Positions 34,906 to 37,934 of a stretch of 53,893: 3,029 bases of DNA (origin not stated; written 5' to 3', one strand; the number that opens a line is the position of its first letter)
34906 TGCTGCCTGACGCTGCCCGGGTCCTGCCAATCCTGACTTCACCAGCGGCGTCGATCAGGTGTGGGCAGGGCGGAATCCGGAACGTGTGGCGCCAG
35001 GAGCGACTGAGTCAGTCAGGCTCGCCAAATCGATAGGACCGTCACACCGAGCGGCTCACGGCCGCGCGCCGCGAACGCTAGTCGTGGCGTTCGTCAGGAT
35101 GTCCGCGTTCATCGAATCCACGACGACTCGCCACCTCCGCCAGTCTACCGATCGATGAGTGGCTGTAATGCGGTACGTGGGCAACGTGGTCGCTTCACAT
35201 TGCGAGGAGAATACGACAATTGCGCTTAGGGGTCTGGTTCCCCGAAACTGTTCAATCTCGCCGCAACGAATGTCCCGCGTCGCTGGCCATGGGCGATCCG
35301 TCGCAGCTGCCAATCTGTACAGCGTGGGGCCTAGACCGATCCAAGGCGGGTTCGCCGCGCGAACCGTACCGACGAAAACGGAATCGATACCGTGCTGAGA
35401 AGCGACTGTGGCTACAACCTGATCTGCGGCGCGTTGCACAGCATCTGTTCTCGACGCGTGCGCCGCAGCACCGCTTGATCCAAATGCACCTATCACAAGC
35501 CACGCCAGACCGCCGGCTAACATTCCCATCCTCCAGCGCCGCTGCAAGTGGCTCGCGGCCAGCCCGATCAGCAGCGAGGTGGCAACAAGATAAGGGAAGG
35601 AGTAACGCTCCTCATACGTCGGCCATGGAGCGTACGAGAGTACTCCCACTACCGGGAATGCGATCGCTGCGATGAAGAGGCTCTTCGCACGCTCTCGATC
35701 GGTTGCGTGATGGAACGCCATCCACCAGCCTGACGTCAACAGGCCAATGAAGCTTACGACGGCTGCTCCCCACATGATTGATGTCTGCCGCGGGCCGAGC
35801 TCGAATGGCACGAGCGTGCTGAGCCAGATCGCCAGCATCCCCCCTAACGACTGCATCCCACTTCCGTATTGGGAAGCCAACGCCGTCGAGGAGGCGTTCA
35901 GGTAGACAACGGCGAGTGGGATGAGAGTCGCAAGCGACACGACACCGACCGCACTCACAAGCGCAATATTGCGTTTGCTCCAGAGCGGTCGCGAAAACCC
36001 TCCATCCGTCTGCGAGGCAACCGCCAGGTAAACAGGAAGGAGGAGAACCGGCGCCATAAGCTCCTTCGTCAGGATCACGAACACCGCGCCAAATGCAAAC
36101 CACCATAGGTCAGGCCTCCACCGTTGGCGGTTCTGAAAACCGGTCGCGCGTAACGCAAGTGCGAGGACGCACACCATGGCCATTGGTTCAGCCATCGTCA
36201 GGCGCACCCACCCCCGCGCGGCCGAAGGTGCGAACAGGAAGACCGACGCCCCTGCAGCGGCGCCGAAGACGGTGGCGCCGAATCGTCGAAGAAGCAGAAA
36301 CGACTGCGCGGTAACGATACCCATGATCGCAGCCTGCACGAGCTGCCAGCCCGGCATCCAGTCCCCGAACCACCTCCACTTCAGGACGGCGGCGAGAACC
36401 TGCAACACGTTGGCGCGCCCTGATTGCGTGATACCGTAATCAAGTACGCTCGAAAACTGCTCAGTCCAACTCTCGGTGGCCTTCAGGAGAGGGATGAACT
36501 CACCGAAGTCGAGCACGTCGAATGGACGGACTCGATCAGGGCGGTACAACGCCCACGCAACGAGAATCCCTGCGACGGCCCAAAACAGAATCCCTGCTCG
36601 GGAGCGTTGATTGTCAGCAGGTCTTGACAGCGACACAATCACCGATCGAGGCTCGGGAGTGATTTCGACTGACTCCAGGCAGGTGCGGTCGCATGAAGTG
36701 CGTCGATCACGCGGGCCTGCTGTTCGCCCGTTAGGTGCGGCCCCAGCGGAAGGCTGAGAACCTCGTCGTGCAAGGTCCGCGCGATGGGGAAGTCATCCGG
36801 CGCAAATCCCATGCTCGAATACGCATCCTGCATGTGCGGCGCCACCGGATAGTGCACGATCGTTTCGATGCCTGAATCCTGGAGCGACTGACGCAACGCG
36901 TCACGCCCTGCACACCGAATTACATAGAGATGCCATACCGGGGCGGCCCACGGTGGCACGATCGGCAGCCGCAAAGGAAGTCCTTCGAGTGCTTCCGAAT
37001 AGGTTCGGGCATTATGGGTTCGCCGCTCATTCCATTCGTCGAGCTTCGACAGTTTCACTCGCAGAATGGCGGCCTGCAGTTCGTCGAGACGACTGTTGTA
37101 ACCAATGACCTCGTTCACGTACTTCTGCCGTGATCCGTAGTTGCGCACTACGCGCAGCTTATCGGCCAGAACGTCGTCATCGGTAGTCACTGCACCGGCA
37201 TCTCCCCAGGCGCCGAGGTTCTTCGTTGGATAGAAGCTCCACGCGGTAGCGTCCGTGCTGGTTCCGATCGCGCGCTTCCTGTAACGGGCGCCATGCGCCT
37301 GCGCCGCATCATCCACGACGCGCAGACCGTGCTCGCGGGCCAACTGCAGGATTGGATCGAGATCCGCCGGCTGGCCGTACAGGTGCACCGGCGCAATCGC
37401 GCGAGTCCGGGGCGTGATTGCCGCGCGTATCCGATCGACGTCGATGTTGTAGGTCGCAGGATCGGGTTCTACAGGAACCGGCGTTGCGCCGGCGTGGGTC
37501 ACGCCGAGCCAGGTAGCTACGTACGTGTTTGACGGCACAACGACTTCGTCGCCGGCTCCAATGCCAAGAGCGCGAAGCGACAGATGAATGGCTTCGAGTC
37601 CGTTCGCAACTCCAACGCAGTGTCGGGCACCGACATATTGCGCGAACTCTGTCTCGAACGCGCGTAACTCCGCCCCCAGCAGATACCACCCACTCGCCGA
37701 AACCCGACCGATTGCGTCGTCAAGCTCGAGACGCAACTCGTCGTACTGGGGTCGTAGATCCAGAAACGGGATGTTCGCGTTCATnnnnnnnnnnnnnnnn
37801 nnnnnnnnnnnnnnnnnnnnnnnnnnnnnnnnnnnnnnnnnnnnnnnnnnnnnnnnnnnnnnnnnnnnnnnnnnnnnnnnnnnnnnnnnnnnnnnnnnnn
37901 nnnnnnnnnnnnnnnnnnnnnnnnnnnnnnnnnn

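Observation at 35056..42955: Arn-like module for a 3-amino-3,6-dideoxyhexose: rfbA-rfbB / fdtA-fdtB-GT-C / ArnC-like GT2-FemAB-like-methyltransferase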

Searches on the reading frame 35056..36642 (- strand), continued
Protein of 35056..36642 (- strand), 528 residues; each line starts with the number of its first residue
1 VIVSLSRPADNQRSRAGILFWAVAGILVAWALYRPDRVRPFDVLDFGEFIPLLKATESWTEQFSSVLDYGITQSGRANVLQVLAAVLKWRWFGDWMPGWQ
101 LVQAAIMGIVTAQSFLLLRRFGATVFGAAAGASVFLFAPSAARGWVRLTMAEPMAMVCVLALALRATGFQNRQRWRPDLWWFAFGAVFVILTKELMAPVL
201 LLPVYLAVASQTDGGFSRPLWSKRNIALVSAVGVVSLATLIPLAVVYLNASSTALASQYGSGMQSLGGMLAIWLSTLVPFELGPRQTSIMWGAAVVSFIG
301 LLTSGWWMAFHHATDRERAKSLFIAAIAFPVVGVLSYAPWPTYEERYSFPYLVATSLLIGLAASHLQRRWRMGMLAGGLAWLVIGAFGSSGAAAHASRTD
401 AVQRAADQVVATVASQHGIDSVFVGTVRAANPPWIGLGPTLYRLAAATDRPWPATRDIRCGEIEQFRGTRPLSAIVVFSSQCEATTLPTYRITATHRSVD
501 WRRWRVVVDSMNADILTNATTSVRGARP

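Call 88: search_protein_families(library=ncbifam, proteins=[L004:1797-2756:+, L004:2753-3865:+, L004:3958-4650:+, L006:8928-9881:-, L006:7822-8880:-, L017:8971-9909:-, L017:7874-8932:-], max_evalue=1e-10)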
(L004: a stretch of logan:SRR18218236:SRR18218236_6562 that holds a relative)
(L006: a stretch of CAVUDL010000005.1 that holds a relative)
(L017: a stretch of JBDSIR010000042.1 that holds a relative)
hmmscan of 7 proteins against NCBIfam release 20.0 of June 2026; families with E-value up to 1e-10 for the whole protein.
L004:1797-2756:+ (319 aa): 19 families
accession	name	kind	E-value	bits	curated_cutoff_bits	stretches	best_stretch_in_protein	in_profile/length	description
TIGR01181.1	dTDP_gluc_dehyt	equivalog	3.5e-48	164.3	365.1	1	6-315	1-313/321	dTDP-glucose 4,6-dehydratase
TIGR04180.1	EDH_00030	hypoth_equivalog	6.1e-43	147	475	1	7-300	1-296/297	NAD-dependent 4,6-dehydratase LegB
NF008872.0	PRK11908.1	equivalog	8.5e-34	117.1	294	1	5-316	2-338/349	bifunctional UDP-4-keto-pentose/UDP-xylose synthase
NF011728.1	PRK15181.1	equivalog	3.1e-33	115.2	760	1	5-313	16-337/348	Vi polysaccharide biosynthesis UDP-N-acetylglucosaminuronic acid C-4 epimerase TviC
NF007490.0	PRK10084.1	subfamily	5.6e-31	107.8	649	1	6-314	2-335/361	dTDP-glucose 4,6-dehydratase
NF007582.0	PRK10217.1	equivalog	1.5e-29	103.2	698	1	5-313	2-331/355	dTDP-glucose 4,6-dehydratase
NF005998.1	PRK08125.1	equivalog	7.5e-27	94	777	1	4-313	315-649/649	bifunctional UDP-4-amino-4-deoxy-L-arabinose formyltransferase/UDP-glucuronic acid oxidase ArnA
TIGR01179.1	galE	equivalog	1.2e-26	93.3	262.3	1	6-316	1-328/332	UDP-glucose 4-epimerase GalE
TIGR02622.1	CDP_4_6_dhtase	equivalog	1.4e-23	83.6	278.45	1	3-316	3-333/352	CDP-glucose 4,6-dehydratase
NF042422.1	oxyalk_red_OleD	equivalog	7.6e-22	78.1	580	1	6-255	2-244/329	2-alkyl-3-oxoalkanoate reductase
TIGR03466.1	HpnA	hypoth_equivalog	6.1e-21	74.6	367.65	1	6-278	2-260/327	hopanoid-associated sugar epimerase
TIGR02197.1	heptose_epim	equivalog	4e-19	68.9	274.6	1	7-315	1-315/316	ADP-glyceromanno-heptose 6-epimerase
NF047922.1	GDPFucSynFcl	equivalog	2.3e-18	66.7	500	1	4-314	2-302/308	GDP-L-fucose synthase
NF042423.1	oxyalk_red_Shew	equivalog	7.4e-15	54.8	580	1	5-250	9-244/331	2-alkyl-3-oxoalkanoate reductase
TIGR03589.1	PseB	equivalog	8.5e-15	54.5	407.75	1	1-124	1-126/324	UDP-N-acetylglucosamine 4,6-dehydratase (inverting)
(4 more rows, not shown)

L004:2753-3865:+ (370 aa): 7 families
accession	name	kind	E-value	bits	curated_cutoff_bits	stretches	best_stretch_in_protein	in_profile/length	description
TIGR03588.1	PseC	equivalog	2.9e-90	302.9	423.5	1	1-366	1-378/380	UDP-4-amino-4,6-dideoxy-N-acetyl-beta-L-altrosamine transaminase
TIGR04181.1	NHT_00031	hypoth_equivalog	5.3e-68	229.5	420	1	2-326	1-339/359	LegC family aminotransferase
NF008658.2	PRK11658.1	equivalog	2.1e-61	207.6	631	1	3-365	6-374/379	UDP-4-amino-4-deoxy-L-arabinose aminotransferase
NF008687.0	PRK11706.1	equivalog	5.5e-50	170.2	375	1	1-365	1-371/375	dTDP-4-amino-4,6-dideoxygalactose transaminase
TIGR04427.1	PLP_DesI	equivalog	8.1e-45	153.6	650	1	28-362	50-377/390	dTDP-4-dehydro-6-deoxyglucose aminotransferase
NF011936.0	PRK15407.1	equivalog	5.1e-41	140.8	423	1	10-212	45-253/440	lipopolysaccharide biosynthesis protein RfbH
TIGR02379.1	ECA_wecE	subfamily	1.6e-38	132.5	434.85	1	3-365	3-372/376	dTDP-4-amino-4,6-dideoxy-D-glucose transaminase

L004:3958-4650:+ (230 aa): 1 family
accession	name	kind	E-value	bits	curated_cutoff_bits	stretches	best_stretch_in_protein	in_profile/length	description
NF007482.0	PRK10073.1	equivalog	7.1e-11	41.7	423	0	27-96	36-104/334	glycosyltransferase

L006:8928-9881:- (318 aa): 19 families
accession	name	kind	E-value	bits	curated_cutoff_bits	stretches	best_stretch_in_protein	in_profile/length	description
TIGR01181.1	dTDP_gluc_dehyt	equivalog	7.5e-51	173.1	365.1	1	6-316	1-314/321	dTDP-glucose 4,6-dehydratase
TIGR04180.1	EDH_00030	hypoth_equivalog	2.6e-39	135.1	475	1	7-298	1-294/297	NAD-dependent 4,6-dehydratase LegB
NF008872.0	PRK11908.1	equivalog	3.7e-36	124.9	294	1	5-317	2-339/349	bifunctional UDP-4-keto-pentose/UDP-xylose synthase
NF007490.0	PRK10084.1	subfamily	2.6e-33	115.5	649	1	6-315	2-336/361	dTDP-glucose 4,6-dehydratase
NF007582.0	PRK10217.1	equivalog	2.7e-31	109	698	1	5-315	2-333/355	dTDP-glucose 4,6-dehydratase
NF011728.1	PRK15181.1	equivalog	4e-30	105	760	1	4-315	15-339/348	Vi polysaccharide biosynthesis UDP-N-acetylglucosaminuronic acid C-4 epimerase TviC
NF005998.1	PRK08125.1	equivalog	3e-27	95.3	777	1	5-313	316-649/649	bifunctional UDP-4-amino-4-deoxy-L-arabinose formyltransferase/UDP-glucuronic acid oxidase ArnA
TIGR01179.1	galE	equivalog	6.4e-27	94.2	262.3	1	6-316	1-328/332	UDP-glucose 4-epimerase GalE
TIGR02622.1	CDP_4_6_dhtase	equivalog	1.7e-25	89.9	278.45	1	3-316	3-333/352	CDP-glucose 4,6-dehydratase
NF042422.1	oxyalk_red_OleD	equivalog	2.1e-25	89.8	580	1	6-272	2-261/329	2-alkyl-3-oxoalkanoate reductase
TIGR03466.1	HpnA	hypoth_equivalog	2.1e-22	79.5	367.65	1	6-269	2-251/327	hopanoid-associated sugar epimerase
TIGR02197.1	heptose_epim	equivalog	1.3e-20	73.8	274.6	1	7-315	1-315/316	ADP-glyceromanno-heptose 6-epimerase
NF047922.1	GDPFucSynFcl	equivalog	2.3e-20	73.3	500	1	4-316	2-304/308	GDP-L-fucose synthase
NF042423.1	oxyalk_red_Shew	equivalog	3.2e-17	62.6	580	1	4-250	8-244/331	2-alkyl-3-oxoalkanoate reductase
NF043036.1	ErythonDh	equivalog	2.6e-16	59.7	325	1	6-205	2-206/321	D-erythronate dehydrogenase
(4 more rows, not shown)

L006:7822-8880:- (353 aa): 7 families
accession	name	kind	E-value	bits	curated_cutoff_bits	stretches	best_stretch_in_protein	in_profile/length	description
TIGR03588.1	PseC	equivalog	2.9e-88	296.3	423.5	1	3-353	14-376/380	UDP-4-amino-4,6-dideoxy-N-acetyl-beta-L-altrosamine transaminase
TIGR04181.1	NHT_00031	hypoth_equivalog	2.1e-67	227.5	420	1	2-298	12-322/359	LegC family aminotransferase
NF008658.2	PRK11658.1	equivalog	1.6e-65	221.2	631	1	1-353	15-373/379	UDP-4-amino-4-deoxy-L-arabinose aminotransferase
NF008687.0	PRK11706.1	equivalog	6.8e-56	189.6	375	1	2-352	13-369/375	dTDP-4-amino-4,6-dideoxygalactose transaminase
TIGR04427.1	PLP_DesI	equivalog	8.1e-49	166.8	650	1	9-351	41-377/390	dTDP-4-dehydro-6-deoxyglucose aminotransferase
TIGR02379.1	ECA_wecE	subfamily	5.2e-45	153.8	434.85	1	2-352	13-370/376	dTDP-4-amino-4,6-dideoxy-D-glucose transaminase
NF011936.0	PRK15407.1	equivalog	6e-42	143.8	423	1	12-202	58-254/440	lipopolysaccharide biosynthesis protein RfbH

L017:8971-9909:- (313 aa): 20 families
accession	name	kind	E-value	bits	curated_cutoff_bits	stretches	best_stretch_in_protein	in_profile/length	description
TIGR01181.1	dTDP_gluc_dehyt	equivalog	3.8e-49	167.5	365.1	1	6-313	1-311/321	dTDP-glucose 4,6-dehydratase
TIGR04180.1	EDH_00030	hypoth_equivalog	1.5e-43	149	475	1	7-299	1-295/297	NAD-dependent 4,6-dehydratase LegB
NF008872.0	PRK11908.1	equivalog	1.1e-36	126.6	294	1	6-313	3-335/349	bifunctional UDP-4-keto-pentose/UDP-xylose synthase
NF007490.0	PRK10084.1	subfamily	9.3e-31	107.1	649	1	6-313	2-334/361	dTDP-glucose 4,6-dehydratase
NF007582.0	PRK10217.1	equivalog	1.7e-30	106.3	698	1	6-313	3-331/355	dTDP-glucose 4,6-dehydratase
NF005998.1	PRK08125.1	equivalog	6.3e-28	97.5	777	1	5-312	316-648/649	bifunctional UDP-4-amino-4-deoxy-L-arabinose formyltransferase/UDP-glucuronic acid oxidase ArnA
NF011728.1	PRK15181.1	equivalog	2.1e-26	92.7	760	1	2-313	13-337/348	Vi polysaccharide biosynthesis UDP-N-acetylglucosaminuronic acid C-4 epimerase TviC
TIGR01179.1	galE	equivalog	1.8e-23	82.9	262.3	1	6-312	1-324/332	UDP-glucose 4-epimerase GalE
NF042422.1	oxyalk_red_OleD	equivalog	1.7e-22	80.2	580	1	6-245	2-232/329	2-alkyl-3-oxoalkanoate reductase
TIGR02622.1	CDP_4_6_dhtase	equivalog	2.1e-22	79.7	278.45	1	3-313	3-330/352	CDP-glucose 4,6-dehydratase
TIGR02197.1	heptose_epim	equivalog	1.5e-18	67.1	274.6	1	7-312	1-312/316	ADP-glyceromanno-heptose 6-epimerase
TIGR03466.1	HpnA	hypoth_equivalog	1.6e-18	66.7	367.65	1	6-274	2-256/327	hopanoid-associated sugar epimerase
NF047922.1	GDPFucSynFcl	equivalog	5.6e-17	62.2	500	1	5-313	3-301/308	GDP-L-fucose synthase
NF042423.1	oxyalk_red_Shew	equivalog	7.3e-16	58.1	580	1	5-205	9-195/331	2-alkyl-3-oxoalkanoate reductase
TIGR03589.1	PseB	equivalog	2.5e-15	56.2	407.75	1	1-123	1-125/324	UDP-N-acetylglucosamine 4,6-dehydratase (inverting)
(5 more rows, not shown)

L017:7874-8932:- (353 aa): 7 families
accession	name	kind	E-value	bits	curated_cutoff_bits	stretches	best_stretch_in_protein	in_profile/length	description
TIGR03588.1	PseC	equivalog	4e-94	315.6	423.5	1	2-353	9-372/380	UDP-4-amino-4,6-dideoxy-N-acetyl-beta-L-altrosamine transaminase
NF008658.2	PRK11658.1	equivalog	5.3e-71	239.3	631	1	2-351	12-367/379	UDP-4-amino-4-deoxy-L-arabinose aminotransferase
TIGR04181.1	NHT_00031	hypoth_equivalog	2.8e-67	227.1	420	1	5-340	11-357/359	LegC family aminotransferase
TIGR04427.1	PLP_DesI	equivalog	3.5e-50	171.2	650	1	10-351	38-373/390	dTDP-4-dehydro-6-deoxyglucose aminotransferase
NF008687.0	PRK11706.1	equivalog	4.2e-50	170.6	375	1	5-353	12-366/375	dTDP-4-amino-4,6-dideoxygalactose transaminase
NF011936.0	PRK15407.1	equivalog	1.1e-40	139.7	423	1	4-205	46-253/440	lipopolysaccharide biosynthesis protein RfbH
TIGR02379.1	ECA_wecE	subfamily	7.4e-37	127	434.85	1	28-351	36-365/376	dTDP-4-amino-4,6-dideoxy-D-glucose transaminase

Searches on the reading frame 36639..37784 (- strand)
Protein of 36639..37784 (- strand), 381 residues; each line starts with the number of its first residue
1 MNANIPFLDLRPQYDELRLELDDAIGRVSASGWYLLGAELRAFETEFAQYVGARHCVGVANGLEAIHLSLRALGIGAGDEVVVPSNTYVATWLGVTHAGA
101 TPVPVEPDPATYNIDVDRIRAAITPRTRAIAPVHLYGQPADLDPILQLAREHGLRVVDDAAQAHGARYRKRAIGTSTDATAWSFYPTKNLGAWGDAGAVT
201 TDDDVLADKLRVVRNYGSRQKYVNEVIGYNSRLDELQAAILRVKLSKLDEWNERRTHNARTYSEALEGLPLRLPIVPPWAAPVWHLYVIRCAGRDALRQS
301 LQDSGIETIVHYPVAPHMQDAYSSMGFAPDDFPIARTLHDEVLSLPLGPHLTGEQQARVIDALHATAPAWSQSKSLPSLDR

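Call 7: search_protein_families(library=pfam, proteins=[window:36639-37784:-], max_evalue=0.01)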
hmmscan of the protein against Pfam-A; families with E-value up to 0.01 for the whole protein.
window:36639-37784:- (381 aa): 5 families
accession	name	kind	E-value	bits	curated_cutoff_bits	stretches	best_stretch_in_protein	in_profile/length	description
PF01041.23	DegT_DnrJ_EryC1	-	1.1e-119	400.4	19.8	1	22-363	8-359/360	DegT/DnrJ/EryC1/StrS aminotransferase family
PF00155.27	Aminotran_1_2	-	1.1e-07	31.8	19.7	1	40-215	44-247/361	Aminotransferase class I and II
PF01053.26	Cys_Met_Meta_PP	-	6.2e-06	25.4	27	1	42-215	56-228/381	Cys/Met metabolism PLP-dependent enzyme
PF01212.27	Beta_elim_lyase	-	7.6e-05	22.6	27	1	40-166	34-175/288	Beta-eliminating lyase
PF00266.25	Aminotran_5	-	0.00026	20.5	21.5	1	58-165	69-181/371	Aminotransferase class-V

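Call 8: search_protein_families(library=ncbifam, proteins=[window:36639-37784:-], max_evalue=0.01)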
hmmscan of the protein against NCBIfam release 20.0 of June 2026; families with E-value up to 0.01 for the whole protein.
window:36639-37784:- (381 aa): 36 families (the best 25 are shown)
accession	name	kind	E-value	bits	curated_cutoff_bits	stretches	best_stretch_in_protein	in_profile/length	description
NF008658.2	PRK11658.1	equivalog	1.5e-68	231.2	631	1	23-365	18-375/379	UDP-4-amino-4-deoxy-L-arabinose aminotransferase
TIGR03588.1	PseC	equivalog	2.4e-67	227.5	423.5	1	24-365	16-378/380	UDP-4-amino-4,6-dideoxy-N-acetyl-beta-L-altrosamine transaminase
NF008687.0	PRK11706.1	equivalog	3.7e-56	190.5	375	1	48-365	41-372/375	dTDP-4-amino-4,6-dideoxygalactose transaminase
TIGR04427.1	PLP_DesI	equivalog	4e-55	187.5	650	1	39-365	53-381/390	dTDP-4-dehydro-6-deoxyglucose aminotransferase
TIGR04181.1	NHT_00031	hypoth_equivalog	1.5e-50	172.1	420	1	37-346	29-357/359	LegC family aminotransferase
TIGR02379.1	ECA_wecE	subfamily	8.7e-45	153.1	434.85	1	47-364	40-372/376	dTDP-4-amino-4,6-dideoxy-D-glucose transaminase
NF011936.0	PRK15407.1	equivalog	9.3e-41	139.9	423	2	30-217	57-251/440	lipopolysaccharide biosynthesis protein RfbH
NF004770.0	PRK06108.1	subfamily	2.1e-12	46.6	422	1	45-160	88-210/396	pyridoxal phosphate-dependent aminotransferase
NF005871.0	PRK07811.1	equivalog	4.9e-09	35.2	513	1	41-215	64-236/389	cystathionine gamma-synthase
NF041364.1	GntC_guanitoxin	equivalog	2.1e-08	33.5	415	1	64-160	71-174/356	guanitoxin biosynthesis PLP-dependent (S)-gamma-hydroxy-L-arginine cyclodehydratase GntC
NF005855.0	PRK07777.1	equivalog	1.4e-07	31.2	553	1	63-160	99-203/391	pyridoxal phosphate-dependent aminotransferase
NF006569.0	PRK09082.1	subfamily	1.9e-07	30.5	420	1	58-131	95-168/386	methionine aminotransferase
NF005816.0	PRK07682.1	equivalog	2.3e-07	29.8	620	1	61-159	98-202/390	aminotransferase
NF004621.0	PRK05957.1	equivalog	1.2e-06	27.6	498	1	75-133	110-167/389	pyridoxal phosphate-dependent aminotransferase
NF006488.0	PRK08912.1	equivalog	1.3e-06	27.7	498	1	63-131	97-164/387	aminotransferase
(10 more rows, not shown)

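Call 25: search_solved_structures(query=window:36639-37784:-, max_evalue=1e-20)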
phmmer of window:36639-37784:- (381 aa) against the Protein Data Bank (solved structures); distinct sequences matched with E-value up to 1e-20: 51.
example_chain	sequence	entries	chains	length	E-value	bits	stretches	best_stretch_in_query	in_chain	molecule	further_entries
2oga_A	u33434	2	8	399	2.4e-125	422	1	4-367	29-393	Transaminase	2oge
7b0d_A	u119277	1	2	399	2.8e-115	389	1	5-361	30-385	Glutamine--scyllo-inositol transaminase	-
3frk_A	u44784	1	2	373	1.4e-109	370.2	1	5-365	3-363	QdtB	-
7n63_A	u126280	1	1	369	2.2e-100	339.9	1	5-358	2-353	Putative aminotransferase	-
5u1z_A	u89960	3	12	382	1e-95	324.5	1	6-364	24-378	Putative aminotransferase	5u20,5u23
5u21_A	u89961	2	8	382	7.1e-95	321.8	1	6-364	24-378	Putative aminotransferase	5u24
3nu7_A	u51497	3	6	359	2.3e-76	260.9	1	5-352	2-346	Aminotransferase WbpE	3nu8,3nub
3nyu_A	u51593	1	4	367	2.3e-76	260.8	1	5-353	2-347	Aminotransferase WbpE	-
8e75_A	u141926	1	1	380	1.6e-75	258.1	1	5-352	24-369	DegT/DnrJ/EryC1/StrS aminotransferase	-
8e77_A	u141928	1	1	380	1.6e-75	258.1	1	5-352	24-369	DegT/DnrJ/EryC1/StrS aminotransferase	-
3nys_A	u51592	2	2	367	1.6e-75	258.1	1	5-353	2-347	Aminotransferase WbpE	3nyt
3uwc_A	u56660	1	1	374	2.7e-72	247.4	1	4-360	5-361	Nucleotide-sugar aminotransferase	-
4qgr_A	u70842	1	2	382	4e-71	243.6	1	5-363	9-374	DegT/DnrJ/EryC1/StrS aminotransferase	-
3bn1_A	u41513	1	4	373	2.8e-65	224.4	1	36-364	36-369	Perosamine synthetase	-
3dr7_A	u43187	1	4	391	3.3e-65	224.2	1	36-364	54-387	Putative perosamine synthetase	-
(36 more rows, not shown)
